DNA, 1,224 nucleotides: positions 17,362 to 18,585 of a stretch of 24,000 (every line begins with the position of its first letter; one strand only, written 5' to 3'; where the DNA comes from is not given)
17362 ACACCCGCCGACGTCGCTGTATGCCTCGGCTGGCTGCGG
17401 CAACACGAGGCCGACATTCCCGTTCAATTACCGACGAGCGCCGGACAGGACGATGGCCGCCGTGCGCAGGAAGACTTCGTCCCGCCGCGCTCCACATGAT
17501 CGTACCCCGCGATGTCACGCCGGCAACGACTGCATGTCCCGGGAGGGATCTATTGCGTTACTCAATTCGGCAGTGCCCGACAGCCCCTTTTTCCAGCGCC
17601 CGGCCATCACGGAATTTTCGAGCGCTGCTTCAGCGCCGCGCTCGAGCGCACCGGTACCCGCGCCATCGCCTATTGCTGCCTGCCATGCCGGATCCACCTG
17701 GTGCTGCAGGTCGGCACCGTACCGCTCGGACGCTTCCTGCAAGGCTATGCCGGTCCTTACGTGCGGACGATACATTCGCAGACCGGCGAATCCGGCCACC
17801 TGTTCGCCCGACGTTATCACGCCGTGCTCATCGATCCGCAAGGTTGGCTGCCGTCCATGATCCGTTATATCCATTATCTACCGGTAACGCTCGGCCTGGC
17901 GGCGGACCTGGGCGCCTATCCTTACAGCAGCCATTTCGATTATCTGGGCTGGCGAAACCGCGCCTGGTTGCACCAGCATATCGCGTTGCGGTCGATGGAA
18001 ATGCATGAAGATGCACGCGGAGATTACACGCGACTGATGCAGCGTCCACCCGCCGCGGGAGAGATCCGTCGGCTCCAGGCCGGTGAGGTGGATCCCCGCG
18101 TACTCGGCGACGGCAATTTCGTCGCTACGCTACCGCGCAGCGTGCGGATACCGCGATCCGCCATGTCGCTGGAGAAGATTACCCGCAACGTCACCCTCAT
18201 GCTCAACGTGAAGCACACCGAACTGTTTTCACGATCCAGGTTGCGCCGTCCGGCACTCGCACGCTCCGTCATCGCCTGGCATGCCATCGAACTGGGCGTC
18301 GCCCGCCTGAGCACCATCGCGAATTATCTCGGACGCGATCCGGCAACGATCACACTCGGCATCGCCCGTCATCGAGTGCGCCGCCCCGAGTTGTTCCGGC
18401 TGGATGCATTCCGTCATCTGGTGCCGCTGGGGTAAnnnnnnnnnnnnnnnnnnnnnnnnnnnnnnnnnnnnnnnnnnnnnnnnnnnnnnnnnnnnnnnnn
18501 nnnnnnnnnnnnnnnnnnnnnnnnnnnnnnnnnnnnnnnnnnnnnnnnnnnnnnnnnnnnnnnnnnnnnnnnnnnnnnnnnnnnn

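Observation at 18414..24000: Complete-looking class II lasso peptide gene cluster (divergent ABC exporter | precursor-B-C)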

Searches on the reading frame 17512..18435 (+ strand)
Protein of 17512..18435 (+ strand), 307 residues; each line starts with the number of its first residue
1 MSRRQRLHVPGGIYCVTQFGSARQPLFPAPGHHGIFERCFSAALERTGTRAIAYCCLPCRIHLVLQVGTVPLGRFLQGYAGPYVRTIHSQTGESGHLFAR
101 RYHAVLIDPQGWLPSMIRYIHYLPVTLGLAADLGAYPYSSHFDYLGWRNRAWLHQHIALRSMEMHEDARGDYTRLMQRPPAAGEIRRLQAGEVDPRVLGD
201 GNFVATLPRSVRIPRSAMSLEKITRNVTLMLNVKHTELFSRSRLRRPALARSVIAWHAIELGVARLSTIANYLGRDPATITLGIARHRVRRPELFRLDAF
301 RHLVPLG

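Call 5: search_protein_families(library=pfam, proteins=[window:17512-18435:+], max_evalue=0.01)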
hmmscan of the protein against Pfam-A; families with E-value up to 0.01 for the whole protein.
window:17512-18435:+ (307 aa): 1 family
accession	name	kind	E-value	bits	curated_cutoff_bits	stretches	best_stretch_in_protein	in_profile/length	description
PF08299.17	Bac_DnaA_C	-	1.5e-06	28.5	31.5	1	221-283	2-65/69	Bacterial dnaA protein helix-turn-helix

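Call 6: search_protein_families(library=ncbifam, proteins=[window:17512-18435:+], max_evalue=0.01)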
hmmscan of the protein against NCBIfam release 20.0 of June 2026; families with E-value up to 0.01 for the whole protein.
window:17512-18435:+ (307 aa): 2 families
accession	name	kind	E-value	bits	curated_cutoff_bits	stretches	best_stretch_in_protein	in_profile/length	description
NF047646.1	REP_Tyr_transpos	equivalog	3.1e-13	49.8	80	1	3-139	1-146/146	REP-associated tyrosine transposase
TIGR00362.1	DnaA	equivalog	4e-05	22.9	343.9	1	215-282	343-411/437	chromosomal replication initiator protein DnaA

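Call 50: find_homologous_proteins(query=window:17512-18435:+, max_evalue=0.00001)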
Query window:17512-18435:+ (307 aa): 183 proteins with E <= 0.00001 among 4085 candidates; the best 120 are listed.
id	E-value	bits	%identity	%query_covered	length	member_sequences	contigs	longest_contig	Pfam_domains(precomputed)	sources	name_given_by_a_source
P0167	2.4e-206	702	100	100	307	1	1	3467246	PF08299.18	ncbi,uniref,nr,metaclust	ncbi:hypothetical protein ACG33_12285 [Steroidobacter denitrificans]|uniref:Transposase IS200-like d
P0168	7.6e-168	576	83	100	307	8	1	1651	PF08299.18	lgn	-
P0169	6.6e-166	569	84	100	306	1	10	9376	-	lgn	-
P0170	4.6e-83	297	49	100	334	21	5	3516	PF08299.18,PF01797.22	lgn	-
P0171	7.7e-81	290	47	100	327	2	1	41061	PF08299.18,PF01797.22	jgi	jgi:putative transposase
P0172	1.1e-80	289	48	100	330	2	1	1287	PF08299.18,PF01797.22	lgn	-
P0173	1.8e-80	289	47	100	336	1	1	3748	PF08299.18,PF01797.22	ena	-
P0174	2.2e-80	288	47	100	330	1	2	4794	PF08299.18,PF01797.22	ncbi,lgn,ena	-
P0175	3.2e-80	288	47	100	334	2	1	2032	PF08299.18,PF01797.22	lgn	-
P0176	4.8e-80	287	48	100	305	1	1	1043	PF08299.18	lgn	-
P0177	5.8e-80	287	47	100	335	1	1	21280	PF08299.18,PF01797.22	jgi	jgi:REP element-mobilizing transposase RayT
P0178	9.4e-80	286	46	100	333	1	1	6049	PF08299.18,PF01797.22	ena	-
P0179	1.8e-79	285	47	100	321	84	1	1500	PF08299.18,PF01797.22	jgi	-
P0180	2.1e-79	285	47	100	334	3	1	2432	PF08299.18,PF01797.22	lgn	-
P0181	2.6e-79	285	47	100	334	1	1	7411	PF08299.18,PF01797.22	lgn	-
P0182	3.9e-79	284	46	100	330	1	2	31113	PF08299.18,PF01797.22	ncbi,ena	-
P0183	4.9e-79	284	45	100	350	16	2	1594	PF08299.18,PF01797.22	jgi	jgi:putative transposase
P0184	6.3e-79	284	47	100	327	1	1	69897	PF08299.18,PF01797.22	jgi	jgi:putative transposase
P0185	1.1e-78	283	49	100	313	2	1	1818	PF08299.18,PF01797.22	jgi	jgi:REP element-mobilizing transposase RayT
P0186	2.0e-78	282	47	100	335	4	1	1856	PF08299.18,PF01797.22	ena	-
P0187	3.1e-78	281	46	100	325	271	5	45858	PF08299.18,PF01797.22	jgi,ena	jgi:REP element-mobilizing transposase RayT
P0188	5.3e-78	281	46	100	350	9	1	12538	PF08299.18,PF01797.22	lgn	-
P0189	7.1e-78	280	45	100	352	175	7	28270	PF08299.18,PF01797.22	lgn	-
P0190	9.0e-78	280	45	100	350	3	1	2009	PF08299.18,PF01797.22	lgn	-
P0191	9.2e-78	280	47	100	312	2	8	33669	PF08299.18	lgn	-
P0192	1.3e-77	279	45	100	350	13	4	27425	PF08299.18,PF01797.22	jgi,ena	jgi:REP element-mobilizing transposase RayT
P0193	1.9e-77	279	44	100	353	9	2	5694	PF08299.18,PF01797.22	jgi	jgi:putative transposase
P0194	2.1e-77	279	45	100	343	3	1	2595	PF08299.18,PF01797.22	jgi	-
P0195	2.3e-77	279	45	100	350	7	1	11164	PF08299.18,PF01797.22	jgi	jgi:REP element-mobilizing transposase RayT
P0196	2.5e-77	278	45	100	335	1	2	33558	PF08299.18,PF01797.22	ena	-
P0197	3.6e-77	278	45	100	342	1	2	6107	PF08299.18,PF01797.22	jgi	jgi:putative transposase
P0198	3.7e-77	278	45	100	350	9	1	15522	PF08299.18,PF01797.22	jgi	jgi:REP element-mobilizing transposase RayT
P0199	4.0e-77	278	46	100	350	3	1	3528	PF08299.18,PF01797.22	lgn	-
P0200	7.0e-77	277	45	100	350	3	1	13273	PF08299.18,PF01797.22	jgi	jgi:putative transposase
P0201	7.9e-77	277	46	100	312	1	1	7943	PF08299.18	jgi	jgi:putative transposase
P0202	9.0e-77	277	46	100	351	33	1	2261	PF08299.18,PF01797.22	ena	-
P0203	9.4e-77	276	44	100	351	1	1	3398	PF08299.18,PF01797.22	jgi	jgi:REP element-mobilizing transposase RayT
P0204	1.2e-76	276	44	100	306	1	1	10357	PF08299.18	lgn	-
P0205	3.2e-76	275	44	100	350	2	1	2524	PF08299.18,PF01797.22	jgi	jgi:REP element-mobilizing transposase RayT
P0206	3.8e-76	274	45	100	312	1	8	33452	PF08299.18,PF01797.22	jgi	jgi:putative transposase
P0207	4.1e-76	274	45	100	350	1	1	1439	PF08299.18,PF01797.22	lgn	-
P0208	4.2e-76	274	45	100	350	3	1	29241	PF08299.18,PF01797.22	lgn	-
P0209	5.2e-76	274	45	100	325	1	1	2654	PF08299.18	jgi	jgi:REP element-mobilizing transposase RayT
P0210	5.7e-76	274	45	100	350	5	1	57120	PF08299.18,PF01797.22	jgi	jgi:REP-associated tyrosine transposase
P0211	6.0e-76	274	44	100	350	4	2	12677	PF08299.18,PF01797.22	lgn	-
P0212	6.9e-76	274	45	100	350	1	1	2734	PF08299.18,PF01797.22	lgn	-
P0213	1.2e-75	273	45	100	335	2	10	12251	PF08299.18,PF01797.22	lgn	-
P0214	3.2e-75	271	44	100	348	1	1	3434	PF08299.18,PF01797.22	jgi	jgi:putative transposase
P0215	4.5e-75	271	44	100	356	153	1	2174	PF08299.18,PF01797.22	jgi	-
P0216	5.4e-75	271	45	100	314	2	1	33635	PF08299.18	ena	-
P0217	6.5e-75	270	44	100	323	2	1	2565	PF08299.18,PF01797.22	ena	-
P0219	2.3e-74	269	45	100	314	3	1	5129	PF08299.18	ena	-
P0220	2.4e-74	269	46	100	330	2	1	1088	PF08299.18,PF01797.22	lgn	-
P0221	2.8e-74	268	46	100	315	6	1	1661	PF08299.18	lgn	-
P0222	2.9e-74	268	44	100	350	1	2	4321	PF08299.18,PF01797.22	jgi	jgi:putative transposase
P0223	4.0e-74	268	45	100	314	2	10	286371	PF08299.18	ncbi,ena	-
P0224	5.2e-74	267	45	100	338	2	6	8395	PF08299.18,PF01797.22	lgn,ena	-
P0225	6.2e-74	267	45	100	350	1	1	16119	PF08299.18,PF01797.22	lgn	-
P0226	6.8e-74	267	46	100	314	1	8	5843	PF08299.18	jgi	jgi:putative transposase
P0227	1.5e-73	266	45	100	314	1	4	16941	PF08299.18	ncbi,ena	-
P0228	1.9e-73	266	44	100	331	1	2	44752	PF08299.18,PF01797.22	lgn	-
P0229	3.1e-73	265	46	96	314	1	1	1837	PF08299.18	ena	-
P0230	3.5e-73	265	44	100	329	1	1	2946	PF08299.18,PF01797.22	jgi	jgi:putative transposase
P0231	4.3e-73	264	45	100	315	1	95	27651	PF08299.18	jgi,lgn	jgi:putative transposase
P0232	4.9e-73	264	45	100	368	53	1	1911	PF08299.18,PF01797.22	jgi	-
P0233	5.8e-73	264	45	100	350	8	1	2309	PF08299.18,PF01797.22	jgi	jgi:putative transposase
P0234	6.0e-73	264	46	100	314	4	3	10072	PF08299.18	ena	-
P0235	1.4e-72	263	45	100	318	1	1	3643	PF08299.18,PF01797.22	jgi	jgi:putative transposase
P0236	1.5e-72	263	45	100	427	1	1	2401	PF08299.18,PF01797.22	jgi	-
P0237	1.6e-72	263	44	100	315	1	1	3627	PF08299.18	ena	-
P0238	1.7e-72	262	44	100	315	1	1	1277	PF08299.18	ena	-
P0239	1.8e-72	262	44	100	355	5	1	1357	PF08299.18,PF01797.22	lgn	-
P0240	2.0e-72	262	45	100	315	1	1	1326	PF08299.18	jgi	-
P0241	2.3e-72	262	44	100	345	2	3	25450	PF08299.18,PF01797.22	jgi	jgi:putative transposase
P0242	2.9e-72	262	44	100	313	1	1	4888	PF08299.18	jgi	jgi:putative transposase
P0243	3.2e-72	262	44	100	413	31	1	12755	PF08299.18,PF01797.22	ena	-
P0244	4.6e-72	261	45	100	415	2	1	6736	PF08299.18,PF01797.22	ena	-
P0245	5.7e-72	261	44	100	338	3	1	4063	PF08299.18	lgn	-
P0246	6.0e-72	261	44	100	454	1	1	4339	PF08299.18,PF01797.22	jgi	jgi:putative transposase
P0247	6.2e-72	261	44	100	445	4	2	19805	PF08299.18,PF01797.22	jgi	jgi:putative transposase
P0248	1.0e-71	260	44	100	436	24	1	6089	PF08299.18,PF01797.22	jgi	jgi:putative transposase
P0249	1.2e-71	260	45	100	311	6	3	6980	PF08299.18,PF01797.22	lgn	-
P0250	1.2e-71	260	44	100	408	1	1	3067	PF08299.18,PF01797.22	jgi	jgi:REP-associated tyrosine transposase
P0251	1.5e-71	259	44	100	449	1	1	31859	PF08299.18,PF01797.22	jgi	jgi:putative transposase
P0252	2.5e-71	259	44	100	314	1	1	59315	PF08299.18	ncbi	-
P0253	2.6e-71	259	44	100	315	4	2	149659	PF08299.18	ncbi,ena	-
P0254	5.1e-71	258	44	100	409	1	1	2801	PF08299.18,PF01797.22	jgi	jgi:putative transposase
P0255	5.2e-71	258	44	97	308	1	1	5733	PF08299.18,PF01797.22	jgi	jgi:REP element-mobilizing transposase RayT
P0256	5.3e-71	258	44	100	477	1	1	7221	PF08299.18,PF01797.22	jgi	-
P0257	6.4e-71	257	43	100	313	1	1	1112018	PF08299.18,PF01797.22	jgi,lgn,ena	-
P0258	6.9e-71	257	43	100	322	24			PF08299.18,PF01797.22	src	-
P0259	6.9e-71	257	44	100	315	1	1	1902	PF08299.18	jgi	jgi:putative transposase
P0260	9.1e-71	257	44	100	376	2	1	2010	PF08299.18,PF01797.22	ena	-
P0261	1.1e-70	256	44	100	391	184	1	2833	PF08299.18,PF01797.22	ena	-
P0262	1.5e-70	256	43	100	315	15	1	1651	PF08299.18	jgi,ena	-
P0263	1.5e-70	256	44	100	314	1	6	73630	PF08299.18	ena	-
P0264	1.7e-70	256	44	100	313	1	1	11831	PF08299.18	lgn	-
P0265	4.0e-70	255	43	100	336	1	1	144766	PF08299.18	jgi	jgi:putative transposase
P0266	4.1e-70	255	44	100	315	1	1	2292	PF08299.18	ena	-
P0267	4.3e-70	255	44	100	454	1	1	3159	PF08299.18,PF01797.22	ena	-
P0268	7.1e-70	254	44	100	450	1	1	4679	PF08299.18,PF01797.22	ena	-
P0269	7.9e-70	254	45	97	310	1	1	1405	PF08299.18,PF01797.22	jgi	-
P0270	8.4e-70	254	44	100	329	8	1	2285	PF08299.18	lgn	-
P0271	1.3e-69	253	44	100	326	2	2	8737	PF08299.18,PF01797.22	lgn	-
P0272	2.2e-69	252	44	100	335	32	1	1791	PF08299.18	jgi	jgi:putative transposase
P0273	3.0e-69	252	45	97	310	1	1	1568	PF08299.18,PF01797.22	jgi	jgi:putative transposase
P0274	3.3e-69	252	44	100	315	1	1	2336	PF08299.18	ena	-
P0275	6.1e-69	251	44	100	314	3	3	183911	PF08299.18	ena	-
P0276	2.5e-68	249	43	100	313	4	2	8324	PF08299.18,PF01797.22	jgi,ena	-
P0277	3.7e-68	248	44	100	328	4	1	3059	PF08299.18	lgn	-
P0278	4.4e-68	248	45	100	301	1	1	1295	PF08299.18,PF01797.22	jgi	jgi:putative transposase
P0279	4.7e-67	245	43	98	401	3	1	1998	PF08299.18,PF01797.22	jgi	jgi:putative transposase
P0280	1.0e-66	244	44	96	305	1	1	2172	PF08299.18,PF01797.22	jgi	jgi:REP element-mobilizing transposase RayT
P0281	2.7e-66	242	48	83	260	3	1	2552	PF01797.22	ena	-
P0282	3.9e-66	242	43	100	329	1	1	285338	PF08299.18,PF01797.22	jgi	jgi:putative transposase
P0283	7.8e-66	241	43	100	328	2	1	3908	PF08299.18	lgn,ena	-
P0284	3.2e-65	239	43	97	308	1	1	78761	PF08299.18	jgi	jgi:REP element-mobilizing transposase RayT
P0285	2.3e-63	233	39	100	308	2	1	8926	PF08299.18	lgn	-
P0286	5.7e-61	225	43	100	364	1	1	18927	PF08299.18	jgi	jgi:putative transposase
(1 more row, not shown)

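Call 56: find_encoding_contigs(protein=P0257, flank=8000, max_places=2)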
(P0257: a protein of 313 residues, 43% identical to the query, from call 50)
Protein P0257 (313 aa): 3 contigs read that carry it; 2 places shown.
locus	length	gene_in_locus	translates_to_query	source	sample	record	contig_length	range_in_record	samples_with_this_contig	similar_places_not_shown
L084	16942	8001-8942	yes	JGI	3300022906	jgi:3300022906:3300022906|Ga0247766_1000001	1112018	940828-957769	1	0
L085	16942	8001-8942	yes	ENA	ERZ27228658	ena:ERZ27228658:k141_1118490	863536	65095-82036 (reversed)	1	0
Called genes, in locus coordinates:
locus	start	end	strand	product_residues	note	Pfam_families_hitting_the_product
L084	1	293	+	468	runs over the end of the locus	PF00324:AA_permease, PF13520:AA_permease_2, PF13906:AA_permease_C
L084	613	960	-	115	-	-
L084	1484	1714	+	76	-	-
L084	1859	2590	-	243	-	PF00392:GntR, PF07729:FCD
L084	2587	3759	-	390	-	PF02771:Acyl-CoA_dh_N, PF02770:Acyl-CoA_dh_M, PF00441:Acyl-CoA_dh_1, PF08028:Acyl-CoA_dh_2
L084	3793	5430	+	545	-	PF01039:Carboxyl_trans, PF03255:ACCA (faint)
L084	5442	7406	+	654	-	PF00289:Biotin_carb_N, PF02222:ATP-grasp, PF02786:CPSase_L_D2, PF07478:Dala_Dala_lig_C, PF25973:BSH_CzcB (faint), PF02785:Biotin_carb_C, PF25917:BSH_RND (faint), PF00364:Biotin_lipoyl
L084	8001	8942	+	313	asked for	PF01797:Y1_Tnp (weak), PF08299:Bac_DnaA_C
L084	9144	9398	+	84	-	PF26954:ACT_12 (weak)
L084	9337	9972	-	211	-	PF02245:Pur_DNA_glyco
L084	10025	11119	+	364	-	PF03734:YkuD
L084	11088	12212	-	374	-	PF00871:Acetate_kinase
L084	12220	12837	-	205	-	PF00072:Response_reg, PF08281:Sigma70_r4_2, PF00196:GerE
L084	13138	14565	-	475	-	PF03572:Peptidase_S41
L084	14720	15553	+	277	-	PF01887:SAM_HAT_N, PF20257:SAM_HAT_C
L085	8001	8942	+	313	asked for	PF01797:Y1_Tnp (weak), PF08299:Bac_DnaA_C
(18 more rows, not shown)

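Call 57: find_encoding_contigs(protein=P0223, flank=8000, max_places=2)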
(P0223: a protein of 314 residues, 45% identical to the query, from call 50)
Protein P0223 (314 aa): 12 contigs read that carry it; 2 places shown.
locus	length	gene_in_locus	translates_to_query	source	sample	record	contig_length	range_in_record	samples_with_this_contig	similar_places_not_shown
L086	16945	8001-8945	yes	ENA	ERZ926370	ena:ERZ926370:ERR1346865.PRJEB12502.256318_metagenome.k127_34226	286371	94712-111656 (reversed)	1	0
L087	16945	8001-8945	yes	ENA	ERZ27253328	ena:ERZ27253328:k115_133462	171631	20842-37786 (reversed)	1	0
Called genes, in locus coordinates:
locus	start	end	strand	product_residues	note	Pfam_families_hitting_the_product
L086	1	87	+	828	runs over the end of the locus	PF07715:Plug, PF00593:TonB_dep_Rec_b-barrel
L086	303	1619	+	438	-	PF00083:Sugar_tr, PF07690:MFS_1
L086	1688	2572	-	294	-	PF00392:GntR, PF07729:FCD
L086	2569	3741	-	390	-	PF02771:Acyl-CoA_dh_N, PF02770:Acyl-CoA_dh_M, PF00441:Acyl-CoA_dh_1, PF08028:Acyl-CoA_dh_2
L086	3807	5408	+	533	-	PF01039:Carboxyl_trans, PF03255:ACCA (faint), PF06833:MdcE (faint)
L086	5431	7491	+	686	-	PF00289:Biotin_carb_N, PF02222:ATP-grasp, PF02786:CPSase_L_D2, PF07478:Dala_Dala_lig_C, PF02785:Biotin_carb_C, PF00364:Biotin_lipoyl, PF25973:BSH_CzcB (faint)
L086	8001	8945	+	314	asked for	PF08299:Bac_DnaA_C (weak)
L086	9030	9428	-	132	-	PF02245:Pur_DNA_glyco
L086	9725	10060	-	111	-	PF04972:BON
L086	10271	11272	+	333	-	PF03734:YkuD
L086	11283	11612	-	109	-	-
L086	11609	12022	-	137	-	PF07332:Phage_holin_3_6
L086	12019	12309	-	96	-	PF05957:DUF883, PF19029:DUF883_C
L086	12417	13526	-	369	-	PF00871:Acetate_kinase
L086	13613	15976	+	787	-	PF09364:XFP_N, PF03894:XFP, PF09363:XFP_C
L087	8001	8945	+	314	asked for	PF08299:Bac_DnaA_C (weak)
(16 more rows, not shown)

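Call 58: find_encoding_contigs(protein=P0282, flank=8000, max_places=2)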
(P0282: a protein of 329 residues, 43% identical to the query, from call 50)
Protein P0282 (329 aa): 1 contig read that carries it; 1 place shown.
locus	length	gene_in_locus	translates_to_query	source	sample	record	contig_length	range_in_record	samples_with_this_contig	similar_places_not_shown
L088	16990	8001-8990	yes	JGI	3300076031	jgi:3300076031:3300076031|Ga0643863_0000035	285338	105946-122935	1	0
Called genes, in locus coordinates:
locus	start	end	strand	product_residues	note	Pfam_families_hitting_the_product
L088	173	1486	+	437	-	PF07690:MFS_1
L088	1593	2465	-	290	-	PF00392:GntR, PF01047:MarR (faint), PF07729:FCD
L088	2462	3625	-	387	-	PF02771:Acyl-CoA_dh_N, PF02770:Acyl-CoA_dh_M, PF00441:Acyl-CoA_dh_1, PF08028:Acyl-CoA_dh_2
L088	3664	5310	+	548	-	PF01039:Carboxyl_trans, PF03255:ACCA (faint), PF06833:MdcE (faint)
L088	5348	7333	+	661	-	PF00289:Biotin_carb_N, PF02222:ATP-grasp, PF02786:CPSase_L_D2, PF07478:Dala_Dala_lig_C, PF02785:Biotin_carb_C, PF21139:BT_MCC_alpha, PF25919:BSH_CusB (faint), PF00364:Biotin_lipoyl, +1 more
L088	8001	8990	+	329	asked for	PF01797:Y1_Tnp, PF08299:Bac_DnaA_C (weak)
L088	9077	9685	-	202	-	PF02245:Pur_DNA_glyco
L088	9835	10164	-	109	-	PF04972:BON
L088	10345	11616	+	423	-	PF03734:YkuD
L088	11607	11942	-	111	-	-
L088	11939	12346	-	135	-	PF07332:Phage_holin_3_6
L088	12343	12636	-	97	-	PF05957:DUF883, PF19029:DUF883_C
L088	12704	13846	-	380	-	PF00871:Acetate_kinase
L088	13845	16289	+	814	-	PF09364:XFP_N, PF03894:XFP, PF09363:XFP_C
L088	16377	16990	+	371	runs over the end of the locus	PF00923:TAL_FSA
